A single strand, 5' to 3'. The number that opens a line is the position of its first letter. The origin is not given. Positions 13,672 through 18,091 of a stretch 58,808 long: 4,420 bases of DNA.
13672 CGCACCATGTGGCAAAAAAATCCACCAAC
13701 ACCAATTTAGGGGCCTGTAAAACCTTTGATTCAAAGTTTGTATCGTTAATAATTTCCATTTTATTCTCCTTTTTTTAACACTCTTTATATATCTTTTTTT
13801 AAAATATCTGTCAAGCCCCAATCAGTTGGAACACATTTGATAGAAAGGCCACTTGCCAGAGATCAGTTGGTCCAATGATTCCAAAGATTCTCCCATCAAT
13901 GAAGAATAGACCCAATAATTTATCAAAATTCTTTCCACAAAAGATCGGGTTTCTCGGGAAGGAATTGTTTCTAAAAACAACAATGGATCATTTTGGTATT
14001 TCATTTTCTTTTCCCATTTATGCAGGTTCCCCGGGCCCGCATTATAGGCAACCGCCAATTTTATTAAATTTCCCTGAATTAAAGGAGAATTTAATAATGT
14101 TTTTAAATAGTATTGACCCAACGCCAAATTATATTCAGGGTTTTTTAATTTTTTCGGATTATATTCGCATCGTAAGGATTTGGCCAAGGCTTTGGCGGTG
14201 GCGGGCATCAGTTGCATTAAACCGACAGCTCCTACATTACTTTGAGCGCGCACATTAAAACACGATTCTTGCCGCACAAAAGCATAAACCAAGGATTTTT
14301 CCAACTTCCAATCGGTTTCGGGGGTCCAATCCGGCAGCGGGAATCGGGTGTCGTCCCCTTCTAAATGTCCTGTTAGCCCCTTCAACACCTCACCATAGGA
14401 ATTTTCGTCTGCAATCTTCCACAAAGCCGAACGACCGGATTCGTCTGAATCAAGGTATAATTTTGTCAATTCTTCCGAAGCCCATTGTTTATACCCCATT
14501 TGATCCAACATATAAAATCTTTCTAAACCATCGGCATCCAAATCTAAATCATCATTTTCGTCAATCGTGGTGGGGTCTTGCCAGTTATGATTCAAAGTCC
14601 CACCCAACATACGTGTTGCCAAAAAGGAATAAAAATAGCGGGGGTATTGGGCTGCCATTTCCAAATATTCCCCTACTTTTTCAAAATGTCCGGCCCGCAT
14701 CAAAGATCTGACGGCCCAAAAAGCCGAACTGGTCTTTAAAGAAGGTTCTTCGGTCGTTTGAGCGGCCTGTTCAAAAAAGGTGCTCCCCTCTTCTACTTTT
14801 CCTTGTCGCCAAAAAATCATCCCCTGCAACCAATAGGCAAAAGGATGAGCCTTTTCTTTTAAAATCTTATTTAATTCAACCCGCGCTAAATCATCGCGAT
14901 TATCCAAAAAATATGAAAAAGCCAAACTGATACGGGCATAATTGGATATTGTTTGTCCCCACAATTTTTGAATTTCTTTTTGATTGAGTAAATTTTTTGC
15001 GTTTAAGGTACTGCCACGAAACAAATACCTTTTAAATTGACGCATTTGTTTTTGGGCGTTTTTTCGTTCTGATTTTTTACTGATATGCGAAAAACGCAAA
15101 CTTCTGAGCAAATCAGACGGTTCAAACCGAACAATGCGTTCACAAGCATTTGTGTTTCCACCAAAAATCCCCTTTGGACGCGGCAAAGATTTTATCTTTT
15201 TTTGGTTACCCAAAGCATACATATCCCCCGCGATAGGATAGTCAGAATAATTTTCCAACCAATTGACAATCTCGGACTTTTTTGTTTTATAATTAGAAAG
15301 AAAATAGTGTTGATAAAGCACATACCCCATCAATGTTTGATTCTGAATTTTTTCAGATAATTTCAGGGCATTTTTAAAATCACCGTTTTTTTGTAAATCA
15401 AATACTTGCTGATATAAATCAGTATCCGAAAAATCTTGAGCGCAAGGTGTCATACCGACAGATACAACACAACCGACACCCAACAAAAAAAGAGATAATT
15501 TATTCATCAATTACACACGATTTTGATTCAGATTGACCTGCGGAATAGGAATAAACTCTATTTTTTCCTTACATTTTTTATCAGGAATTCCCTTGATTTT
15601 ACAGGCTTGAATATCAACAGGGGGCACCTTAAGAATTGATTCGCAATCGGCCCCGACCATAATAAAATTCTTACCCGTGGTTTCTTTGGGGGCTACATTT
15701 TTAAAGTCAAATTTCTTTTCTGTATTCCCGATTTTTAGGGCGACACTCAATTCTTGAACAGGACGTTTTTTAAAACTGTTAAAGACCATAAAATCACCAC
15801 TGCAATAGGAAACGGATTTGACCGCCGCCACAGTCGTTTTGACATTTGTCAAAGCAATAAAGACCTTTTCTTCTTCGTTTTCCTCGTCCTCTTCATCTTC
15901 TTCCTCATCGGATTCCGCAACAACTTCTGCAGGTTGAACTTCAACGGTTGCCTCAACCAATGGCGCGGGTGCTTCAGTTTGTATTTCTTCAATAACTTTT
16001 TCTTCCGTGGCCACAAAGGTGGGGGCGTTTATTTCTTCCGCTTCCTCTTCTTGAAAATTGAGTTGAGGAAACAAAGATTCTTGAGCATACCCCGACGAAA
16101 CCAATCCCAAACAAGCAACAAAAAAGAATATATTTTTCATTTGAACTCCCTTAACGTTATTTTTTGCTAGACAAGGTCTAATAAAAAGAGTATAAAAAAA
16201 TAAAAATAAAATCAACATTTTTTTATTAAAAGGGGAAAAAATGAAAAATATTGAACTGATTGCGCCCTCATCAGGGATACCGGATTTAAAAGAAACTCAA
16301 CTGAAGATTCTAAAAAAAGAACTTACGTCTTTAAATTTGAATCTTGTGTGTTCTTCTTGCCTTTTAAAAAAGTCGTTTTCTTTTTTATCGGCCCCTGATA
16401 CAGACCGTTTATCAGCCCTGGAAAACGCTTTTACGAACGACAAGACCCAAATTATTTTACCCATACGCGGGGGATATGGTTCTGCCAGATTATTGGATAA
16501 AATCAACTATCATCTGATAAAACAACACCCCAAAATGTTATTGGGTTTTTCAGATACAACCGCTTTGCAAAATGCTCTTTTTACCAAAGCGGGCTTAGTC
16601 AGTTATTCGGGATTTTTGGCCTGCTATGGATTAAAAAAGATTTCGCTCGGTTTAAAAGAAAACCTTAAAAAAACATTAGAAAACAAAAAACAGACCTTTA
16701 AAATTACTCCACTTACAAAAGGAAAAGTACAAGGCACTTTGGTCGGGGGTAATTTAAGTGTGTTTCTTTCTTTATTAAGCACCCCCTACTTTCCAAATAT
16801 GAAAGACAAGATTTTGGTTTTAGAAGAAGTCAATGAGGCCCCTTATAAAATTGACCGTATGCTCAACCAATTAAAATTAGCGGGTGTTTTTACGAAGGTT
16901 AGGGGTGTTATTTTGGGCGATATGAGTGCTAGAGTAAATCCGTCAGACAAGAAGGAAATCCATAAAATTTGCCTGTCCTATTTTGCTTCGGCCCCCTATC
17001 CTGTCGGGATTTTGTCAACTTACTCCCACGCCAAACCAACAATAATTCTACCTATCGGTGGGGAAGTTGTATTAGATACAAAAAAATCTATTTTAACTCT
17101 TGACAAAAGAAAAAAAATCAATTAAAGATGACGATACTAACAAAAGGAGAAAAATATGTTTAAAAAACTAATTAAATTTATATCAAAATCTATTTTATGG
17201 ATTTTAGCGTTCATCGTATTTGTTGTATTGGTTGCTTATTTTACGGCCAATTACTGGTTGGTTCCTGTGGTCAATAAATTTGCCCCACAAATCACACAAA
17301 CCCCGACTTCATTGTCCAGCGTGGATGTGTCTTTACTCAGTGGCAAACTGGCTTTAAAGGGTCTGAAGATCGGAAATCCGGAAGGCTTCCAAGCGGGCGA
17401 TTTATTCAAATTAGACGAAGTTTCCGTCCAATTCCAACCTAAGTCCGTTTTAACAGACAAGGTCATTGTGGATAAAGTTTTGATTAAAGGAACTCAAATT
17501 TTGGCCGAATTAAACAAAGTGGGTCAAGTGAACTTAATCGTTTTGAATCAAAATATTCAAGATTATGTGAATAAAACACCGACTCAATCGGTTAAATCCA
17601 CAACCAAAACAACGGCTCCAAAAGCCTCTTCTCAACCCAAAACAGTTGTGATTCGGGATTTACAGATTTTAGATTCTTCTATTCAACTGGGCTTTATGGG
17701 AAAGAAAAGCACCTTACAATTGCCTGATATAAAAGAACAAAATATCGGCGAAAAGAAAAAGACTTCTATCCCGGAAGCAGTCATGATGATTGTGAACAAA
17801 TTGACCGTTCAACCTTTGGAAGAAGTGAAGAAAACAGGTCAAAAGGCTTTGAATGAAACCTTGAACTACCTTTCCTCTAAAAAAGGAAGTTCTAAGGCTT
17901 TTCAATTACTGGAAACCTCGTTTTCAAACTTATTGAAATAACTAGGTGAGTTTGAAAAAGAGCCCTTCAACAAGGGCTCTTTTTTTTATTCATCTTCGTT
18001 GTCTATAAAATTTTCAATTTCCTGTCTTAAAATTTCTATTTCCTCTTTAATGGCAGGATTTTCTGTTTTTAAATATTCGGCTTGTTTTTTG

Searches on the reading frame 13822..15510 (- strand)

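Call 19: search_protein_families(library=pfam, proteins=[window:13822-15510:-], max_evalue=0.0001)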
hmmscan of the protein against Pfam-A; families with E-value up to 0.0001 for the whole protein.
window:13822-15510:- (562 aa): 1 family
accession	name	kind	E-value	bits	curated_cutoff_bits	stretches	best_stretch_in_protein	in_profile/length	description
PF01464.25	SLT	-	2.8e-27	95.1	21.3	1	399-507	8-112/117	Transglycosylase SLT domain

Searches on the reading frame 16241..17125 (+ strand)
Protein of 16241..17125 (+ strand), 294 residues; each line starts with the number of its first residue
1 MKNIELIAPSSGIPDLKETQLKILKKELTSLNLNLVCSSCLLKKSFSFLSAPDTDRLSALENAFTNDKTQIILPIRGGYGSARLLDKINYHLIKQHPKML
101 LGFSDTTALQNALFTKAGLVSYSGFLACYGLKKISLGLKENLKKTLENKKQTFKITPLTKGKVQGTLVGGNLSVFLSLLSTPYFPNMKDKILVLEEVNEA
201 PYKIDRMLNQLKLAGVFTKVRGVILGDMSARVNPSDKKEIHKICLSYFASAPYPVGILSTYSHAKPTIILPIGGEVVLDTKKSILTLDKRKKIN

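Call 49: search_protein_families(library=pfam, proteins=[window:16241-17125:+], max_evalue=0.0001)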
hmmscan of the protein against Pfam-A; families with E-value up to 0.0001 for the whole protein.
window:16241-17125:+ (294 aa): 2 families
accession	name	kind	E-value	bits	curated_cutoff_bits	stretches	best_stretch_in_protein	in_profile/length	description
PF17676.7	Peptidase_S66C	-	2.3e-31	109.3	23.7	1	164-277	1-119/120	LD-carboxypeptidase C-terminal domain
PF02016.21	Peptidase_S66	-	1.9e-30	106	25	1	4-124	1-121/121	LD-carboxypeptidase N-terminal domain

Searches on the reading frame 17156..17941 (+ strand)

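Call 49: search_protein_families(library=pfam, proteins=[window:17156-17941:+], max_evalue=0.0001)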
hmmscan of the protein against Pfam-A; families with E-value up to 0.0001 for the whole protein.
window:17156-17941:+ (261 aa): 3 families
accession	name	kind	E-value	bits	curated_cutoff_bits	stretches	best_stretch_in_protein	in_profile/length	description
PF05359.17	DUF748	-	2.6e-14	52.7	50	1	9-192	14-180/1037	Domain of Unknown Function (DUF748)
PF13116.12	YhdP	-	4.7e-09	35.2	46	1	5-196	4-173/1224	YhdP protein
PF05170.20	AsmA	-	5.2e-08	32.6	29.8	1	13-154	14-154/607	AsmA family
